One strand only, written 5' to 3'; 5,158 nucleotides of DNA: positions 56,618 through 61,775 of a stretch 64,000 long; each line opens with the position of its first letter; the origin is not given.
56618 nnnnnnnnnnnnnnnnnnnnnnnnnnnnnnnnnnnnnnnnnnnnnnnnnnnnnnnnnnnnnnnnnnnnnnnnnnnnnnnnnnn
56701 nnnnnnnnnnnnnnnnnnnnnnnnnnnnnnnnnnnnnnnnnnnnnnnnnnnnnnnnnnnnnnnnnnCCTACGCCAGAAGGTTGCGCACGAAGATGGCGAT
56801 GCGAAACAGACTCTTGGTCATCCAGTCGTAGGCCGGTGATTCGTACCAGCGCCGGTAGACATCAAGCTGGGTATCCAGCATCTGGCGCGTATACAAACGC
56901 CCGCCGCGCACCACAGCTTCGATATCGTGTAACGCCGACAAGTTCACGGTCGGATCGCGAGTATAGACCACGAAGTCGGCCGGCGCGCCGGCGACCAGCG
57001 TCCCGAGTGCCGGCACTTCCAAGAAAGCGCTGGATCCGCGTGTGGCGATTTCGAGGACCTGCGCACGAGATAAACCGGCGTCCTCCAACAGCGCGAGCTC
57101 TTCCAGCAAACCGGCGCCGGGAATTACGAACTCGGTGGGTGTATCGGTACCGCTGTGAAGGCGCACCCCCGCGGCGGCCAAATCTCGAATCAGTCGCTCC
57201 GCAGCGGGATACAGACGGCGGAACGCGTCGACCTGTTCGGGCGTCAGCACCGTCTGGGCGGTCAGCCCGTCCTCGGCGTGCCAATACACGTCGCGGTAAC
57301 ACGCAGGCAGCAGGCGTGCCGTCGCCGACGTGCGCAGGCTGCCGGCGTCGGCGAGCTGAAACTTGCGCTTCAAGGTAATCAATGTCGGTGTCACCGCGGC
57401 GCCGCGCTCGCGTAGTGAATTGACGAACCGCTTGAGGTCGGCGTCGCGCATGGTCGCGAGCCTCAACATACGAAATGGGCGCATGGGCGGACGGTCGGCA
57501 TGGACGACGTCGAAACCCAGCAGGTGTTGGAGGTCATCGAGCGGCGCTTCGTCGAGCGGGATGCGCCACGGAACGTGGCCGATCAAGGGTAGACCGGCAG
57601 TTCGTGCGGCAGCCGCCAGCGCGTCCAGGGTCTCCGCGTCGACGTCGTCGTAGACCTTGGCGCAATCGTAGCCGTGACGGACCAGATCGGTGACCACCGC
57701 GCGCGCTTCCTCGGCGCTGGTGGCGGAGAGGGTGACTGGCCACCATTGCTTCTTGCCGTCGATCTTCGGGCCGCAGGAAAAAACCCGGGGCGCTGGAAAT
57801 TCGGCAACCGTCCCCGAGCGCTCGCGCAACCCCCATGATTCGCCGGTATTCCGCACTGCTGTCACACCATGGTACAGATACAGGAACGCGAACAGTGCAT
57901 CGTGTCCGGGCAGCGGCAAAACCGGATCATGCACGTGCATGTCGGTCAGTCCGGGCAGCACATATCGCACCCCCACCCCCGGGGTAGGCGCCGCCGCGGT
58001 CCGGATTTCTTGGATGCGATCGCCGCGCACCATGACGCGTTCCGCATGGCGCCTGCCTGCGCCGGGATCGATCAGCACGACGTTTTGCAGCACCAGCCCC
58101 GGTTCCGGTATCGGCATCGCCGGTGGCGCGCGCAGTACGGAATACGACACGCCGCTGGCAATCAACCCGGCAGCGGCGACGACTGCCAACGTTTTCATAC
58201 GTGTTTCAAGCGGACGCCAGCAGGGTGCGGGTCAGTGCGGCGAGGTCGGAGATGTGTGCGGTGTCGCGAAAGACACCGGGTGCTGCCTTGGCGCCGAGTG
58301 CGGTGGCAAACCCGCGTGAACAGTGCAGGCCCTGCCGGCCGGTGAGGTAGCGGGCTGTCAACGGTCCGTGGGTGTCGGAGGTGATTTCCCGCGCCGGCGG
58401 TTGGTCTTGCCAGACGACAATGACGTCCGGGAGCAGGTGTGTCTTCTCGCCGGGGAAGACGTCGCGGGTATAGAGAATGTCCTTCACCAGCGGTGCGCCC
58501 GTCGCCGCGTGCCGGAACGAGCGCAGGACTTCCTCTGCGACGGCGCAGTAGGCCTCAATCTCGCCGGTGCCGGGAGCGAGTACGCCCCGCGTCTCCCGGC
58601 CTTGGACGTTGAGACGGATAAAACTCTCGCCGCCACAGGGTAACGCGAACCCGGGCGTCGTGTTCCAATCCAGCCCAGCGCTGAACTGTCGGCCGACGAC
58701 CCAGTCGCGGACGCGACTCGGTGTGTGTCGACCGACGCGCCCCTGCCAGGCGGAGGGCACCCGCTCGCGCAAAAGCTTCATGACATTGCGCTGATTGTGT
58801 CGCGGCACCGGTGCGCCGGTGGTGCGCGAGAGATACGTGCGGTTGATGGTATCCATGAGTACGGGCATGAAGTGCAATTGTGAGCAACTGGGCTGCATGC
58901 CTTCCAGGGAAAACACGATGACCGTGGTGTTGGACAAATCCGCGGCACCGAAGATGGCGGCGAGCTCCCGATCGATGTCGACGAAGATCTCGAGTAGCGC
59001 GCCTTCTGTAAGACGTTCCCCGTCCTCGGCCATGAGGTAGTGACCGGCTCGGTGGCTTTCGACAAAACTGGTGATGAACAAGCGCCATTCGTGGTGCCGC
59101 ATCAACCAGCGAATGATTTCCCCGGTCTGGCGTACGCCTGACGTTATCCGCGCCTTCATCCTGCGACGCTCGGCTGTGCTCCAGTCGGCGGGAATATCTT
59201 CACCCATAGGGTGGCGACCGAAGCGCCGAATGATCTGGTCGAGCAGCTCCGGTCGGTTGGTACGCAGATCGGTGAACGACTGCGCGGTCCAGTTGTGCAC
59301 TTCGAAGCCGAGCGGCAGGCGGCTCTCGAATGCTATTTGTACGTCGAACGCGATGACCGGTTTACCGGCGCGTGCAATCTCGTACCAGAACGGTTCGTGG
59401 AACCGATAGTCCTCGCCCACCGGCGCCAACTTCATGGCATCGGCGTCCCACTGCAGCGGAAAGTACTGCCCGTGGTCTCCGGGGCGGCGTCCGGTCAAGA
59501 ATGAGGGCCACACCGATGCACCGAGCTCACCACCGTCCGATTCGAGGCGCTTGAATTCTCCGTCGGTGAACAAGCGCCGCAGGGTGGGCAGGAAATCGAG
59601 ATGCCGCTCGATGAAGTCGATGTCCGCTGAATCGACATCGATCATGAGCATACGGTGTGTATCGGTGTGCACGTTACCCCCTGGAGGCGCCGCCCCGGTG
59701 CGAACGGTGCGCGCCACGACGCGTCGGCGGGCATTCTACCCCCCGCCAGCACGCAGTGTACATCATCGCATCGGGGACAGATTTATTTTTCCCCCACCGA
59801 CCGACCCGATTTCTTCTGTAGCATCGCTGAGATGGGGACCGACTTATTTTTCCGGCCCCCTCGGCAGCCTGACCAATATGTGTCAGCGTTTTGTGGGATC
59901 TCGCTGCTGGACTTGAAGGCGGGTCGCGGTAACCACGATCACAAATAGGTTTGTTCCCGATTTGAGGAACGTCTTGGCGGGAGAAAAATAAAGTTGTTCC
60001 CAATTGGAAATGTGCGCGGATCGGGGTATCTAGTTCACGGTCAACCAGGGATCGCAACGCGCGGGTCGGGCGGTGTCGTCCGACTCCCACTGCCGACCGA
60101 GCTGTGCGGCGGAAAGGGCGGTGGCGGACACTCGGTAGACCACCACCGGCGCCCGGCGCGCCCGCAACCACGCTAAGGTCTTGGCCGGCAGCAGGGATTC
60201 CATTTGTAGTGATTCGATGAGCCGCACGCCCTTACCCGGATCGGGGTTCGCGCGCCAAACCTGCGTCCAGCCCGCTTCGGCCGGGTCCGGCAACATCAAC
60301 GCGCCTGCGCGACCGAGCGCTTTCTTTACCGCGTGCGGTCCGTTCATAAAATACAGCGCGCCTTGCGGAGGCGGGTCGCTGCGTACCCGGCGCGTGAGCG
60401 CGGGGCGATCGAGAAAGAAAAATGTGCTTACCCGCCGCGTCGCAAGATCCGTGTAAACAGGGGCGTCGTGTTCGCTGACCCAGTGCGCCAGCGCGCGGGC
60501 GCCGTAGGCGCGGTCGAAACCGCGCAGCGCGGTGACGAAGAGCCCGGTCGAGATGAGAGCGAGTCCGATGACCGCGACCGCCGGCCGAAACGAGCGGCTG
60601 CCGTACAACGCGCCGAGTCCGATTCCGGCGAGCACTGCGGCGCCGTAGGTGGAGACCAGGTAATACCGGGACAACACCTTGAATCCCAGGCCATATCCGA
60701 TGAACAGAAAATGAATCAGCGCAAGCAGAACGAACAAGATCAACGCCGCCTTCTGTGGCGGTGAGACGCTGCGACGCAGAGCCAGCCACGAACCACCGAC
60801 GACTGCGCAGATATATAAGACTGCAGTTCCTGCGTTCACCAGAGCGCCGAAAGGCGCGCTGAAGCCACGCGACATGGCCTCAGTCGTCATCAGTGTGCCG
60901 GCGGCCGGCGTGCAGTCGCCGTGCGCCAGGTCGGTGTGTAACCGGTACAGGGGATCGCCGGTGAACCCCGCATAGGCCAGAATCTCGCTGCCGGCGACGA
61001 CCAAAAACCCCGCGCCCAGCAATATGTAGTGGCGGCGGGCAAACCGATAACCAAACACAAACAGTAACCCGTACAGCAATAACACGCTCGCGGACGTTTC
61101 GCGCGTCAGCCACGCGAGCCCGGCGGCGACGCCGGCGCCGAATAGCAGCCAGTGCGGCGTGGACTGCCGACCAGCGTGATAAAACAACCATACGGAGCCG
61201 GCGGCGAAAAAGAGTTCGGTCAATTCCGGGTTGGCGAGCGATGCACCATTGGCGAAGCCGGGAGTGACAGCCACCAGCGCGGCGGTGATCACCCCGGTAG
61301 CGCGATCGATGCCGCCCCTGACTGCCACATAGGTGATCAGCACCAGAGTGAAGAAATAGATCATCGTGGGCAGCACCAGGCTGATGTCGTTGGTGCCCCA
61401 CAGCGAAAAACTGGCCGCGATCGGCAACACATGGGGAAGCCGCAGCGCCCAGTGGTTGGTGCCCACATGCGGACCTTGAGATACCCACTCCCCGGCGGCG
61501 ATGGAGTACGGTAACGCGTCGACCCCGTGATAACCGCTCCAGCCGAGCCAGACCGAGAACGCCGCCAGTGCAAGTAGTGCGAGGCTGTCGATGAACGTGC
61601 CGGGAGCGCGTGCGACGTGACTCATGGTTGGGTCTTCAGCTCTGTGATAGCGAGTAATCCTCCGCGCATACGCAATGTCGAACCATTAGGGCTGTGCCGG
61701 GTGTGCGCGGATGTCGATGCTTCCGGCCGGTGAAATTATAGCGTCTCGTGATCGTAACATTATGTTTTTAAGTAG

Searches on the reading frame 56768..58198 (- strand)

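Call 93: search_protein_families(library=pfam, proteins=[window:56768-58198:-], max_evalue=0.0001)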
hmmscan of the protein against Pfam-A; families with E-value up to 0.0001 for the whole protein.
window:56768-58198:- (476 aa): 2 families
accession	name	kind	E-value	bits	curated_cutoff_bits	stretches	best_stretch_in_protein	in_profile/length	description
PF07969.17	Amidohydro_3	-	6.3e-08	33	29.7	1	307-434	339-469/472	Amidohydrolase family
PF01979.26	Amidohydro_1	-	2.8e-07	30.6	25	1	333-417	232-323/345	Amidohydrolase family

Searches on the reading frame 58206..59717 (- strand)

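Call 93: search_protein_families(library=pfam, proteins=[window:58206-59717:-], max_evalue=0.0001)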
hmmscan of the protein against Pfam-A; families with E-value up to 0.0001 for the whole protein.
window:58206-59717:- (503 aa): 1 family
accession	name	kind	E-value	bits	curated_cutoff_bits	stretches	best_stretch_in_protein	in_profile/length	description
PF01663.27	Phosphodiest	-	1.5e-12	48.3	23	1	24-304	2-250/342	Type I phosphodiesterase / nucleotide pyrophosphatase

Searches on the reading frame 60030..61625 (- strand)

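Call 93: search_protein_families(library=pfam, proteins=[window:60030-61625:-], max_evalue=0.0001)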
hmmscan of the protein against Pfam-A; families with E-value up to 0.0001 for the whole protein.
window:60030-61625:- (531 aa): 1 family
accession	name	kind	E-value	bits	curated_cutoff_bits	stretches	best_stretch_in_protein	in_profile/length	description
PF13231.12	PMT_2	-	1.6e-13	51.6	26.1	1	69-210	10-153/160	Dolichyl-phosphate-mannose-protein mannosyltransferase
